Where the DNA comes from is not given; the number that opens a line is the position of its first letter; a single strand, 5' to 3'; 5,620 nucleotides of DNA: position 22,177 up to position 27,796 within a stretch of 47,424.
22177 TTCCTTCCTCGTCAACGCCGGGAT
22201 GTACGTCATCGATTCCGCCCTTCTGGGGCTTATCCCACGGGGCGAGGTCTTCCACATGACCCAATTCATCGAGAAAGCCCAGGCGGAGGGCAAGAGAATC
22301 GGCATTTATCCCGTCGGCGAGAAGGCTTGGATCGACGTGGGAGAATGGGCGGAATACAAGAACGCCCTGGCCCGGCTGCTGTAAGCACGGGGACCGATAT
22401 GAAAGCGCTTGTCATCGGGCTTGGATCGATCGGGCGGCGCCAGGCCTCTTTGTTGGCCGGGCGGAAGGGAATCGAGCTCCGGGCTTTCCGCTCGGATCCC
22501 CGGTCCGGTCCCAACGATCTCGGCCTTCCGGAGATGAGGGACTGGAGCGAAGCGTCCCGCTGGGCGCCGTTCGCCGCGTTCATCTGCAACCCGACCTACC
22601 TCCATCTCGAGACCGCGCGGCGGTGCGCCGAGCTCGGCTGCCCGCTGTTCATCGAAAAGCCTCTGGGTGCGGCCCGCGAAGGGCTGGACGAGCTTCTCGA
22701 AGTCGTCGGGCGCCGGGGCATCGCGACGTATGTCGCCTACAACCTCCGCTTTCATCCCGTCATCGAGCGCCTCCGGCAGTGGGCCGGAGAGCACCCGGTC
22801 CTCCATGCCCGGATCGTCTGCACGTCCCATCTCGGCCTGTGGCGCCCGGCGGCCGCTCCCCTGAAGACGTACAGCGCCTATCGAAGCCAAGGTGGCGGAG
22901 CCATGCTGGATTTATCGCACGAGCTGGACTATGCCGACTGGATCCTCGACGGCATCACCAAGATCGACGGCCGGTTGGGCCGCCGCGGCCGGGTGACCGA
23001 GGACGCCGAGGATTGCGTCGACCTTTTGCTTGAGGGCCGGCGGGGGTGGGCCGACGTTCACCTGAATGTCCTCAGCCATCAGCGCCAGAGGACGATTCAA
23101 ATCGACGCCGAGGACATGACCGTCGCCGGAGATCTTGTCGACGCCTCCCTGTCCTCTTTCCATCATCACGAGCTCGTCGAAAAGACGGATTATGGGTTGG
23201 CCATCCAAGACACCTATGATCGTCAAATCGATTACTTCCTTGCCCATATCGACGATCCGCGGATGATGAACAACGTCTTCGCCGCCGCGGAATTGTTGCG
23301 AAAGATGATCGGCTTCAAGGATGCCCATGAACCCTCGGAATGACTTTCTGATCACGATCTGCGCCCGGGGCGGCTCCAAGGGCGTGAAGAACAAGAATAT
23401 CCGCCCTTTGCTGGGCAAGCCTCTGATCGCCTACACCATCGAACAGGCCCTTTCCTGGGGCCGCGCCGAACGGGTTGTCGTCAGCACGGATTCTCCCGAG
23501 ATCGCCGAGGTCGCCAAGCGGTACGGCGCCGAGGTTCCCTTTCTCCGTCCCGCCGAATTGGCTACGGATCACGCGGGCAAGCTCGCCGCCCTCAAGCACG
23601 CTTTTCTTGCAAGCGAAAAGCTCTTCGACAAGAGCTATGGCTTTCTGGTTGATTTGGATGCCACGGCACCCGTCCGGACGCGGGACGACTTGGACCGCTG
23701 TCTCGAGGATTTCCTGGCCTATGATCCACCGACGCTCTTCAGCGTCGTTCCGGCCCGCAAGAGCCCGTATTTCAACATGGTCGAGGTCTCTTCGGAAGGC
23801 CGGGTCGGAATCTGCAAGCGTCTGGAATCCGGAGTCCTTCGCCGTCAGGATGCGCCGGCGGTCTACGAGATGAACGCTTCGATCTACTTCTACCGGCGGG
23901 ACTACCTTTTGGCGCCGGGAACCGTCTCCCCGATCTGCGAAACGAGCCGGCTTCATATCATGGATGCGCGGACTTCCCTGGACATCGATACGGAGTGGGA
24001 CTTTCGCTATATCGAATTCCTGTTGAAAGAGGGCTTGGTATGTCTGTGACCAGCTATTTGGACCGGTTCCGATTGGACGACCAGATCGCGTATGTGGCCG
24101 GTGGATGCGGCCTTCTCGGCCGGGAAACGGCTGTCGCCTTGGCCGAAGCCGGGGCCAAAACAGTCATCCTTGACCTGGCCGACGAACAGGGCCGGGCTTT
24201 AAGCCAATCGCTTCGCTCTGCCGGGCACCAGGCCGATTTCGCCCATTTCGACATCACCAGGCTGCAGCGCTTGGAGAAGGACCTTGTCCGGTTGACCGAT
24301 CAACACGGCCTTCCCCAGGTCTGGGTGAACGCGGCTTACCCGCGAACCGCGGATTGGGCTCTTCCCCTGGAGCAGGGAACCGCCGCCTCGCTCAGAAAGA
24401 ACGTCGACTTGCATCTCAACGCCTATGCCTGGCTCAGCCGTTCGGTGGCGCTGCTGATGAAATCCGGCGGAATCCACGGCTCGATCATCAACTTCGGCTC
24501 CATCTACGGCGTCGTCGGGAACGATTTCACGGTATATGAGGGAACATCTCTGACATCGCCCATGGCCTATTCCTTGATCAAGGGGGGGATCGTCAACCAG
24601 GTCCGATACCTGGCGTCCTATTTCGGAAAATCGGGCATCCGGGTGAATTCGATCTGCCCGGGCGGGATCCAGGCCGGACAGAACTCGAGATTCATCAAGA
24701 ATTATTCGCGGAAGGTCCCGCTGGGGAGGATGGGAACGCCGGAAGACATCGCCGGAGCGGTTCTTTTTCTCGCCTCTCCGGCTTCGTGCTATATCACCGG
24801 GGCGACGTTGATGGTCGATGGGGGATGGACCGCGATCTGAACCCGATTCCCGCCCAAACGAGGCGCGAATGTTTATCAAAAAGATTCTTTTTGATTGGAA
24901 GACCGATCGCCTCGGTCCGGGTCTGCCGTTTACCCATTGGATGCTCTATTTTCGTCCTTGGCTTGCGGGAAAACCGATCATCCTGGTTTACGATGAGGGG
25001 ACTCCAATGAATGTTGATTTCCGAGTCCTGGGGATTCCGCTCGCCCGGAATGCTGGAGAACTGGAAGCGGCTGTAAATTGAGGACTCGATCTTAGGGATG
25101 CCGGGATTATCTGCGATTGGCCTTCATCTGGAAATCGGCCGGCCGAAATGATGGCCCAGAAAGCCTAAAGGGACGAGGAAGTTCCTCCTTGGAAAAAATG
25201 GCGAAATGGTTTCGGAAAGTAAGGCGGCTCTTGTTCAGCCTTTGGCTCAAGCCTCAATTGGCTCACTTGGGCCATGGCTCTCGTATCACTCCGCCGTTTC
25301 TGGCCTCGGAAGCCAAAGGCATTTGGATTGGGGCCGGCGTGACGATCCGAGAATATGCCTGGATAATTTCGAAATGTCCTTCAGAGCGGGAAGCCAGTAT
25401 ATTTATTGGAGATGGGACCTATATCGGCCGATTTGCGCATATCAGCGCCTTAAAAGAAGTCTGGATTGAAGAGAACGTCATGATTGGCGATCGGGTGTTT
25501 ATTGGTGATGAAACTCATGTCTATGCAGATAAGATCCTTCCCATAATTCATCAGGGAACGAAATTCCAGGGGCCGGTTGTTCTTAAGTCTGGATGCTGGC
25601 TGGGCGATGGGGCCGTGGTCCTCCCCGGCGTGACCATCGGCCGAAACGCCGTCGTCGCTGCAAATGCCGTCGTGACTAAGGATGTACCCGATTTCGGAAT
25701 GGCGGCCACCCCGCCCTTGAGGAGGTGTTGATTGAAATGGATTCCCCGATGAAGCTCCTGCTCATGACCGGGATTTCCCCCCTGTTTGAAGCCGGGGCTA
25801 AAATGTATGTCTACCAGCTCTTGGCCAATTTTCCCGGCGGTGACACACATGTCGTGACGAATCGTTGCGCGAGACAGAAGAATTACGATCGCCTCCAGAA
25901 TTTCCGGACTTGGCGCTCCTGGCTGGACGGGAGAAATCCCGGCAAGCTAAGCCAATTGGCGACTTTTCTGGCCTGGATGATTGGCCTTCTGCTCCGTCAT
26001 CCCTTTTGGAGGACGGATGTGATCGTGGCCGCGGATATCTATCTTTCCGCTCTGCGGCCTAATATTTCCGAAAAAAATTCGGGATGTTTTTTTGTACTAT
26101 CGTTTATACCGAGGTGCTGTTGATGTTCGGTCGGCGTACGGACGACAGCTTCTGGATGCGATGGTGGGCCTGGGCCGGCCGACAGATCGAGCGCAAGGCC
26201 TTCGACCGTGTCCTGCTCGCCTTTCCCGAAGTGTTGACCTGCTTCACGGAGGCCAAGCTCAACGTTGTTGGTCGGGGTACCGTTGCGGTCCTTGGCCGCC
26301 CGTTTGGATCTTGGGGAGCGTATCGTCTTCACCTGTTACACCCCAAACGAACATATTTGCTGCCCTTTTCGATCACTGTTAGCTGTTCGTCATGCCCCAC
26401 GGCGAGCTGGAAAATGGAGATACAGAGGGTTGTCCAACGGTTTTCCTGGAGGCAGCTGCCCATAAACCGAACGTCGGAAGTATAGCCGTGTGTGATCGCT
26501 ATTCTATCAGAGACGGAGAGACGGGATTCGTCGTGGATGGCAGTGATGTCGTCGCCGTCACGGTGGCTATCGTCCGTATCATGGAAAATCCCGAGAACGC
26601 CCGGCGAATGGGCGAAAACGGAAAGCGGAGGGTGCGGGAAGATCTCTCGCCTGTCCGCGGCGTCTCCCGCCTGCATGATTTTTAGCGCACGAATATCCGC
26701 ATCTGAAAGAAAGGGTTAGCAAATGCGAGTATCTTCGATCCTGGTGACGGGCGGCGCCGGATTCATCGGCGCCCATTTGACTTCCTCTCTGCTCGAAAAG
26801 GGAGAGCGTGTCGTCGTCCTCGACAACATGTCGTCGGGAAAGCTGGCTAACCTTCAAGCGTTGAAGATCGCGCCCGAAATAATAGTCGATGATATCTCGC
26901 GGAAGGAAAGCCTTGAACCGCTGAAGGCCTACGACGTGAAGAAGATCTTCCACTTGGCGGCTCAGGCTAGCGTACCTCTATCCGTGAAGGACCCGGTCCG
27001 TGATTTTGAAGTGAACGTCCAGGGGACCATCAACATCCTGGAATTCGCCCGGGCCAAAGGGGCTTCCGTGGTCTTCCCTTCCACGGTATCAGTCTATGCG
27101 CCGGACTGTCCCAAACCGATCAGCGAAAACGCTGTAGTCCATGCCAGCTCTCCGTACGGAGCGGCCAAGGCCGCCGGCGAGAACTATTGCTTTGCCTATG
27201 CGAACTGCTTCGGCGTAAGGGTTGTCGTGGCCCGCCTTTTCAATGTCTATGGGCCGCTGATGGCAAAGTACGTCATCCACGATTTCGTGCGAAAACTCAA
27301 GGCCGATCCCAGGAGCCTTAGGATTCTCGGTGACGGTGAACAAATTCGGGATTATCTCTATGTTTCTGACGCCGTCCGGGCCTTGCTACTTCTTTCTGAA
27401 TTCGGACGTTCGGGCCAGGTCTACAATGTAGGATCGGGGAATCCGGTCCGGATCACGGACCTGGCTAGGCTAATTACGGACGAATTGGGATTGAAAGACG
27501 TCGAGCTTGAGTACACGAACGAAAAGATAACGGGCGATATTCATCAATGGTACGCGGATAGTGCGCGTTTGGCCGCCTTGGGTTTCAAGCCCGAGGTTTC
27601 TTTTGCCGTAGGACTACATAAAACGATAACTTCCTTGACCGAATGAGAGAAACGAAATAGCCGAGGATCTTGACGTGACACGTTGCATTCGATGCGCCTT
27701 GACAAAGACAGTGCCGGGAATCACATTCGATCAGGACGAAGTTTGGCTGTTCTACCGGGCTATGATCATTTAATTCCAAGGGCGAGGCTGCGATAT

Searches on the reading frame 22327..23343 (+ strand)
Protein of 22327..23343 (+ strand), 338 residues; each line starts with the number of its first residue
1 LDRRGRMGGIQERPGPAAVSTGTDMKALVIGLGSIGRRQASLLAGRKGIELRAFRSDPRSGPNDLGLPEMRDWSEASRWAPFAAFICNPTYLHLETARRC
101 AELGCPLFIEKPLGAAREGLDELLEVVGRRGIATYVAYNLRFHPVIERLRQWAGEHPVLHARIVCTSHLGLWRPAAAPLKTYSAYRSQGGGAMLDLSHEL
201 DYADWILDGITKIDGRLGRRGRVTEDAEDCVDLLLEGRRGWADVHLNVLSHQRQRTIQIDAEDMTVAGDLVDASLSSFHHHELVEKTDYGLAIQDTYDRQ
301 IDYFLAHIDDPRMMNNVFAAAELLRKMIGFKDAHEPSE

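Call 8: search_protein_families(library=pfam, proteins=[window:22327-23343:+], max_evalue=0.001)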
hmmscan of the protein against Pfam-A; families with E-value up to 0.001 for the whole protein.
window:22327-23343:+ (338 aa): 2 families
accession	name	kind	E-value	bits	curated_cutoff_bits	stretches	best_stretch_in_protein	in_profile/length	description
PF01408.29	GFO_IDH_MocA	-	1.4e-09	39.1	24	1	26-136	2-118/120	Oxidoreductase family, NAD-binding Rossmann fold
PF22725.1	GFO_IDH_MocA_C3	-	6.3e-06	26.6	27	1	167-261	21-118/124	GFO/IDH/MocA C-terminal domain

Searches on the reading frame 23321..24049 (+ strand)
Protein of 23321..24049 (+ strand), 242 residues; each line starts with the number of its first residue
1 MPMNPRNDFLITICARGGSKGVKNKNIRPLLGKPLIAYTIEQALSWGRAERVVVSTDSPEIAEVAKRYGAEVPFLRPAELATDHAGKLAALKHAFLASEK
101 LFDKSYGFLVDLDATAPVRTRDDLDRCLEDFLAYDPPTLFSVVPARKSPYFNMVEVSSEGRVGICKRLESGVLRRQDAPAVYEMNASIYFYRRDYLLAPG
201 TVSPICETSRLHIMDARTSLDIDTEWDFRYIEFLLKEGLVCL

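Call 8: search_protein_families(library=pfam, proteins=[window:23321-24049:+], max_evalue=0.001)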
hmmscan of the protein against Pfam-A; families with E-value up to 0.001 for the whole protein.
window:23321-24049:+ (242 aa): 2 families
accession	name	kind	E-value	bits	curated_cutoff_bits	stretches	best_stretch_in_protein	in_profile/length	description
PF02348.25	CTP_transf_3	-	2.4e-21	77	22.6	1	13-195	4-166/217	Cytidylyltransferase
PF12804.13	NTP_transf_3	-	7.4e-05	23.4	27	1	23-106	14-88/160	MobA-like NTP transferase domain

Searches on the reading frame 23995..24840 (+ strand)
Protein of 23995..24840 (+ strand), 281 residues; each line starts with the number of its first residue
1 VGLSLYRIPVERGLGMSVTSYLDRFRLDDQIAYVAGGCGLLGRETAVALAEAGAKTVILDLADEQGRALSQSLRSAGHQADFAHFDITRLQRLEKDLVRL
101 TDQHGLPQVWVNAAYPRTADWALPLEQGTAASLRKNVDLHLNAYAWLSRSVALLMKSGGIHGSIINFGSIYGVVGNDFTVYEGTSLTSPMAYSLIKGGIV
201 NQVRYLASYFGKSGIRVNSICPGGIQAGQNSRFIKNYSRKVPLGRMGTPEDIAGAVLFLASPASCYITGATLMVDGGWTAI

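Call 8: search_protein_families(library=pfam, proteins=[window:23995-24840:+], max_evalue=0.001)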
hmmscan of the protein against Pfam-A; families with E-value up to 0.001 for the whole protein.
window:23995-24840:+ (281 aa): 3 families
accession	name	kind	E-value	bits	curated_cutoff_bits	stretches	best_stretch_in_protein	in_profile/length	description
PF13561.12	adh_short_C2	-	1.5e-39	136.4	27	1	41-279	8-236/236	Enoyl-(Acyl carrier protein) reductase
PF00106.31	adh_short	-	3.3e-22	79.4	26.6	1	31-229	2-186/195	short chain dehydrogenase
PF08659.16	KR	-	1.1e-05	25.8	22.6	1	34-102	5-77/180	KR domain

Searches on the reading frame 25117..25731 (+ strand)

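Call 7: search_protein_families(library=pfam, proteins=[window:25117-25731:+], max_evalue=0.001)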
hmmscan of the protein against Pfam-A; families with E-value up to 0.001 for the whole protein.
window:25117-25731:+ (204 aa): 3 families
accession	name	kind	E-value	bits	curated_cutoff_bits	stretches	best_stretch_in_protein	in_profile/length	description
PF00132.30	Hexapep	-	2.1e-18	65.6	27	1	154-188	2-36/36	Bacterial transferase hexapeptide (six repeats)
PF14602.12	Hexapep_2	-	1.2e-08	34.9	27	1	159-188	7-34/34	Hexapeptide repeat of succinyl-transferase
PF25084.1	LbH_EIF2B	-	5.7e-05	23.5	54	1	92-184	19-103/105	EIF2B subunit epsilon LbH domain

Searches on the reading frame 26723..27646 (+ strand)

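Call 7: search_protein_families(library=pfam, proteins=[window:26723-27646:+], max_evalue=0.001)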
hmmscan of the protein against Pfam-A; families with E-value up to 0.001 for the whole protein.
window:26723-27646:+ (307 aa): 8 families
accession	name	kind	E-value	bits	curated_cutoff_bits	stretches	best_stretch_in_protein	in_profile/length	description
PF01370.27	Epimerase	-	1.1e-57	195.6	20.9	1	6-237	1-240/240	NAD dependent epimerase/dehydratase family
PF16363.11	GDP_Man_Dehyd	-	1.2e-50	173.3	27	1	7-300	1-331/332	GDP-mannose 4,6 dehydratase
PF02719.21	Polysacc_synt_2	-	1.9e-20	73.6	20.2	1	6-261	1-253/293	Polysaccharide biosynthesis protein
PF04321.23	RmlD_sub_bind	-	1.6e-17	64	27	1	5-262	2-238/287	RmlD substrate binding domain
PF01073.25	3Beta_HSD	-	6.7e-17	61.9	22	1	7-259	1-272/280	3-beta hydroxysteroid dehydrogenase/isomerase family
PF07993.18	NAD_binding_4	-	1.6e-11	44.3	20.1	1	69-177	86-209/258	Male sterility protein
PF00106.31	adh_short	-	0.00039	20.4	26.6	0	6-67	3-67/195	short chain dehydrogenase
PF08659.16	KR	-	0.00082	19.8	22.6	0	5-67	2-71/180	KR domain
